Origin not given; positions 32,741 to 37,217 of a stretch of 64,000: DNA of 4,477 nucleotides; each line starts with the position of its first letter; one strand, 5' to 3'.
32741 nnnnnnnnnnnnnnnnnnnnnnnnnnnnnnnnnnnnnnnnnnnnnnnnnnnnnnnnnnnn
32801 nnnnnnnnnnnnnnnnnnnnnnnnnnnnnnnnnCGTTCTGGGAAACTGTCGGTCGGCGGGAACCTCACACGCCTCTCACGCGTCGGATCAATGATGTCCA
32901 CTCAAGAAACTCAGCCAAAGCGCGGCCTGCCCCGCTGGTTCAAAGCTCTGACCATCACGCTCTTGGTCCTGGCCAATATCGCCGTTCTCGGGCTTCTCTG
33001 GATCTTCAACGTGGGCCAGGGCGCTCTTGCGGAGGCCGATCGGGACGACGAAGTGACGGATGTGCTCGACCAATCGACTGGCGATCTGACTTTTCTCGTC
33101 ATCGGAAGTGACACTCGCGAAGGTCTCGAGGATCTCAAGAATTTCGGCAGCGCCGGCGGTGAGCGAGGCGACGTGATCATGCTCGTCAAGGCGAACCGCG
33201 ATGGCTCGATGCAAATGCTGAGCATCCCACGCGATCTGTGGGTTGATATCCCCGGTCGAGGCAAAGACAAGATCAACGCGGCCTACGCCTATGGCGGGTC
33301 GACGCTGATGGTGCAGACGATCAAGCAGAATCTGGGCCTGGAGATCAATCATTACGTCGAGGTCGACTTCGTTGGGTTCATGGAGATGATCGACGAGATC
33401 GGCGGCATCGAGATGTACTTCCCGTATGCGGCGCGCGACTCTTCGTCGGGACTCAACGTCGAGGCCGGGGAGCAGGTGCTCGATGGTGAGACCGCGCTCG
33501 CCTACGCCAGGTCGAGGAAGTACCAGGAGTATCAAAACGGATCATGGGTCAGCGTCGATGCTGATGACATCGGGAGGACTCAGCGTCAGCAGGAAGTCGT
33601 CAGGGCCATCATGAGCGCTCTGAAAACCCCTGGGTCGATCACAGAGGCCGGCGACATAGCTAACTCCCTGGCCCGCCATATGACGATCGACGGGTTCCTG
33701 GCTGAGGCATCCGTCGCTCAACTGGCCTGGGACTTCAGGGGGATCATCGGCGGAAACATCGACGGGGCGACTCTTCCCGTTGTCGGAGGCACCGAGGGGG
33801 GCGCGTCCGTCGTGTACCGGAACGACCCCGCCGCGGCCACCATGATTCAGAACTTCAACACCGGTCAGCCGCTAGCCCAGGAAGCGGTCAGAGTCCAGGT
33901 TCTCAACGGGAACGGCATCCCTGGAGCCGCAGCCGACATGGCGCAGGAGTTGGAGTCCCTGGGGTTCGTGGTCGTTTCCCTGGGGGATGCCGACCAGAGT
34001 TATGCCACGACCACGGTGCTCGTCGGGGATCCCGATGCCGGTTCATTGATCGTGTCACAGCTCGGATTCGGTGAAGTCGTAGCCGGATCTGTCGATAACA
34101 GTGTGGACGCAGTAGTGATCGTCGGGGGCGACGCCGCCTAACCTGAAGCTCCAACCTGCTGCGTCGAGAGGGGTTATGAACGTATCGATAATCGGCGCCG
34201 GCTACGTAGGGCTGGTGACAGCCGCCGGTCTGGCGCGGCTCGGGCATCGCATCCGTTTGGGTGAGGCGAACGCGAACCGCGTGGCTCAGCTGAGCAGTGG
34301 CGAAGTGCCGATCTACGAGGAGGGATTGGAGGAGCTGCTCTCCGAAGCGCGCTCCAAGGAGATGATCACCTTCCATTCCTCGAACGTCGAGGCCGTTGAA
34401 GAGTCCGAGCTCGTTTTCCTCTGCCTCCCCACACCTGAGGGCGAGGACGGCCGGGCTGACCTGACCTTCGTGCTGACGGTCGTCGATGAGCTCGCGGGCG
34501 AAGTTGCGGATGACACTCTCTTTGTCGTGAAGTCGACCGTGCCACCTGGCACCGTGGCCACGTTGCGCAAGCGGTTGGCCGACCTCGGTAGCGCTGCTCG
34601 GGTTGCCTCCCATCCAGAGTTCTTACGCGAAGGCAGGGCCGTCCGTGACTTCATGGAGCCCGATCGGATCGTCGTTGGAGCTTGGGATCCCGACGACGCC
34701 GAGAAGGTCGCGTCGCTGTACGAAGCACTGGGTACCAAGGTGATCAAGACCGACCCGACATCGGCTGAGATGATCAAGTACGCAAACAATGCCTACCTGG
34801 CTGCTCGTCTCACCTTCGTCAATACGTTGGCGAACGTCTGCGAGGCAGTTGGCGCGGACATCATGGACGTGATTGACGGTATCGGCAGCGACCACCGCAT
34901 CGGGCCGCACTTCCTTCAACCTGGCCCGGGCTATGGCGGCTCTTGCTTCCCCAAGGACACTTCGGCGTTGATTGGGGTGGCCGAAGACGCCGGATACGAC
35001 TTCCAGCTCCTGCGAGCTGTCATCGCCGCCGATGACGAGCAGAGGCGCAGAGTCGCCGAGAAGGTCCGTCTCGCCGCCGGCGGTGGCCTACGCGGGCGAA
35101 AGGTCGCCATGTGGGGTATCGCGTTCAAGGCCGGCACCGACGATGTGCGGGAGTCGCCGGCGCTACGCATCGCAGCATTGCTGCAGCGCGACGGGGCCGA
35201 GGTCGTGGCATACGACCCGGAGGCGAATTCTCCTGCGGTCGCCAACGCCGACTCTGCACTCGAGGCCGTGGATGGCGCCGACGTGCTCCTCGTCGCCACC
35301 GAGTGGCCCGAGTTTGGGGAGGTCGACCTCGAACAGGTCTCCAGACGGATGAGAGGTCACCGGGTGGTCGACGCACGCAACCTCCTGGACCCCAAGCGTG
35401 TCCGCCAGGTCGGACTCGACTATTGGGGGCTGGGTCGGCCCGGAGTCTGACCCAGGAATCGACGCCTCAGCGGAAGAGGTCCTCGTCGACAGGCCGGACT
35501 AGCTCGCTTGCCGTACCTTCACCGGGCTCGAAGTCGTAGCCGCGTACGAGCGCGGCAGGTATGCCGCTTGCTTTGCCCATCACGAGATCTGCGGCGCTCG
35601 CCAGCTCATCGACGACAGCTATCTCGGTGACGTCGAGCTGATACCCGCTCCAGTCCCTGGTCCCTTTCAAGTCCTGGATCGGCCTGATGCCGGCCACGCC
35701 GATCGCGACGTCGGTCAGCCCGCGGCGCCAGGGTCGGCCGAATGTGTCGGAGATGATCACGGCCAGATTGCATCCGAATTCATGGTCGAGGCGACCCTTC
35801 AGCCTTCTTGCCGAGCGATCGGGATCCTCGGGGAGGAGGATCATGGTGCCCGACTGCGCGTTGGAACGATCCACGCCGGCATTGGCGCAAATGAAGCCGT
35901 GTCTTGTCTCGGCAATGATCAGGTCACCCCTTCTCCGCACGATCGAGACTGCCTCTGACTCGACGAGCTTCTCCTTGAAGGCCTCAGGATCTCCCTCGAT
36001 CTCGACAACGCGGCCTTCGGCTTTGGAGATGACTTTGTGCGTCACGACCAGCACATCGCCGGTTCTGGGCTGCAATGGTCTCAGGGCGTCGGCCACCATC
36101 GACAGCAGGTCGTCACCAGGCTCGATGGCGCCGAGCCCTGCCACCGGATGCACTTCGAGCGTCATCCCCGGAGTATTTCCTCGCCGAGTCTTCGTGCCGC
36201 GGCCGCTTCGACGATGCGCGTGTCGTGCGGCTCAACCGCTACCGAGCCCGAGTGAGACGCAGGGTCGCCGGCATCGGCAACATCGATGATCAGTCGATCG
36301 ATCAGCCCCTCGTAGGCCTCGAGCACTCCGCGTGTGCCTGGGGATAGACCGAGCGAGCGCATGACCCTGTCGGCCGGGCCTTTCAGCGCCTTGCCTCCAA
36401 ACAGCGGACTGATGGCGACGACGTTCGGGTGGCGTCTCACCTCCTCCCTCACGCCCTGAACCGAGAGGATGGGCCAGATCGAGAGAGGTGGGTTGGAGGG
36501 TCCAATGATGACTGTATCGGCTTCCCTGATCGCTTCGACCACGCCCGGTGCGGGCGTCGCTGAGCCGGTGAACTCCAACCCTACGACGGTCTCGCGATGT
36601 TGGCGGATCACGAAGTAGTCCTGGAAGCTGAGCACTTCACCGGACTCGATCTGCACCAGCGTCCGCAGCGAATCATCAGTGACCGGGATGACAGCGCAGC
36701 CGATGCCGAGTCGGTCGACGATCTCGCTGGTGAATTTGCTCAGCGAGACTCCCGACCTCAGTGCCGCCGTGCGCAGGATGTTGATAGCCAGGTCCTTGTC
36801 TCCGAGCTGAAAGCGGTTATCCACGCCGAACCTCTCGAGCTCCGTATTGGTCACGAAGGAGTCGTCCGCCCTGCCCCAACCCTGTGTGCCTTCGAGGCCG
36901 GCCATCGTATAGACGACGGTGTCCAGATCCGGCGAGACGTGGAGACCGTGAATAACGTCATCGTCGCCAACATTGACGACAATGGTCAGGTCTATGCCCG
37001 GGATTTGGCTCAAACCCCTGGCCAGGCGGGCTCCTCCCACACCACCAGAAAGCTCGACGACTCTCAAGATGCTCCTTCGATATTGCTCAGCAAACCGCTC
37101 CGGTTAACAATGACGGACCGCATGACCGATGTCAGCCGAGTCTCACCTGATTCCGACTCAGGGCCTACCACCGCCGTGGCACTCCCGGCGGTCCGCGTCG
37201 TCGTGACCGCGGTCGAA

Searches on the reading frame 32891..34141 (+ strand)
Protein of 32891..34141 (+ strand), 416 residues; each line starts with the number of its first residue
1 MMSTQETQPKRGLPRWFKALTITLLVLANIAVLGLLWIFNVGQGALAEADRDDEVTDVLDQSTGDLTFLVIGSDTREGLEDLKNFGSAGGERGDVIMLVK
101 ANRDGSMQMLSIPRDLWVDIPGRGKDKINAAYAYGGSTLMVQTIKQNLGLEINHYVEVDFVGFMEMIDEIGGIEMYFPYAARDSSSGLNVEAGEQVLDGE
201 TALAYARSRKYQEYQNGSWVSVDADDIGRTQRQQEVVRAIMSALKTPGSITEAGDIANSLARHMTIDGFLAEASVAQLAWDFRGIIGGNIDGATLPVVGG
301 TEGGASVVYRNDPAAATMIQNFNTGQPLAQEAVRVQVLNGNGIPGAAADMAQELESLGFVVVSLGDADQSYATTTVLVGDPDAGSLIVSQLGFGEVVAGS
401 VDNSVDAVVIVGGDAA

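Call 14: search_protein_families(library=pfam, proteins=[window:32891-34141:+], max_evalue=0.001)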
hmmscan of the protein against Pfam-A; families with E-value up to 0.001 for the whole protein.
window:32891-34141:+ (416 aa): 2 families
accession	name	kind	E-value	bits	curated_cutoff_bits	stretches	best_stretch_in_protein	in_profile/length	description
PF03816.19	LytR_cpsA_psr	-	7.6e-43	146.7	24.6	1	92-245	1-149/150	LytR_cpsA_psr family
PF13399.11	LytR_C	-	7.7e-14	52.8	22.2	1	333-414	2-85/86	LytR cell envelope-related transcriptional attenuator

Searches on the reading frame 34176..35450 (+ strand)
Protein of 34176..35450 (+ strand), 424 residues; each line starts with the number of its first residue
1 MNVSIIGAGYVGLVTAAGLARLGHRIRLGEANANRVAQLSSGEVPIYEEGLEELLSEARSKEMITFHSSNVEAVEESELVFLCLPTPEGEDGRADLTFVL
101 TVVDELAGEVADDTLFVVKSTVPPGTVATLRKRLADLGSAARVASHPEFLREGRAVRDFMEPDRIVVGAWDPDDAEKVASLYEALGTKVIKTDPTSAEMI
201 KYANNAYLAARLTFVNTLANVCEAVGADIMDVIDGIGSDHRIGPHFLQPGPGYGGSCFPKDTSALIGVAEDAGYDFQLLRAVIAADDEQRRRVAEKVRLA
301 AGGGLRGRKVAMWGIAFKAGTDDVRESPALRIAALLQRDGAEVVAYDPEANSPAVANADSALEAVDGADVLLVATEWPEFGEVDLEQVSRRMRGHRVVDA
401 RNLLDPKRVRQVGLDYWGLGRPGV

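Call 15: search_protein_families(library=pfam, proteins=[window:34176-35450:+], max_evalue=0.001)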
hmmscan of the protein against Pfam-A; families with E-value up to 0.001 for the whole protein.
window:34176-35450:+ (424 aa): 6 families
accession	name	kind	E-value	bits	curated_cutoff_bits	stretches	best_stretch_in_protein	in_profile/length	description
PF03721.20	UDPG_MGDP_dh_N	-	1.7e-48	165.1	27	1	1-178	1-184/187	UDP-glucose/GDP-mannose dehydrogenase family, NAD binding domain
PF00984.24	UDPG_MGDP_dh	-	1e-35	122.2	25.4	1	196-285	2-91/94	UDP-glucose/GDP-mannose dehydrogenase family, central domain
PF03720.21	UDPG_MGDP_dh_C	-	2.3e-29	102.2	30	1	311-406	1-103/103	UDP-glucose/GDP-mannose dehydrogenase family, UDP binding domain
PF03807.23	F420_oxidored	-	7.3e-09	36.6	21.6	1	3-87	2-70/94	NADP oxidoreductase coenzyme F420-dependent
PF13450.12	NAD_binding_8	-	0.00035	21.2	21.9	0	5-33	1-29/68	NAD(P)-binding Rossmann-like domain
PF02558.23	ApbA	-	0.00088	19.3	22.2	0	4-86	2-76/150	Ketopantoate reductase PanE/ApbA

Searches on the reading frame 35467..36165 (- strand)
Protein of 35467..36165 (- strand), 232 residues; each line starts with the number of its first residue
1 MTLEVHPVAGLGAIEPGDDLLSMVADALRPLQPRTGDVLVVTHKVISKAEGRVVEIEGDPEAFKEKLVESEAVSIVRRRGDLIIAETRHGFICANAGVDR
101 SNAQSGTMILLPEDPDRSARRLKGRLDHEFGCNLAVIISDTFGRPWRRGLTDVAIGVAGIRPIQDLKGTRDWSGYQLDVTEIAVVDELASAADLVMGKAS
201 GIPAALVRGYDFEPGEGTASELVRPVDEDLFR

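Call 15: search_protein_families(library=pfam, proteins=[window:35467-36165:-], max_evalue=0.001)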
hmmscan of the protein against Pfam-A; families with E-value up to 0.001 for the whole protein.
window:35467-36165:- (232 aa): 1 family
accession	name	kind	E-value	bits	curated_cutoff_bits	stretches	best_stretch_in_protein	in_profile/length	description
PF01996.21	F420_ligase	-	4.4e-61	206.6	25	1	12-209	5-218/218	F420-0:Gamma-glutamyl ligase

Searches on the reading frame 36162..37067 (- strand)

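Call 15: search_protein_families(library=pfam, proteins=[window:36162-37067:-], max_evalue=0.001)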
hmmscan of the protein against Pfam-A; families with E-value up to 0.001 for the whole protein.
window:36162-37067:- (301 aa): 1 family
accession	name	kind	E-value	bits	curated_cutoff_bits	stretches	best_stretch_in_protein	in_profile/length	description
PF01933.23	CofD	-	2e-45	155.7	30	1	3-266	1-254/290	2-phospho-L-lactate transferase CofD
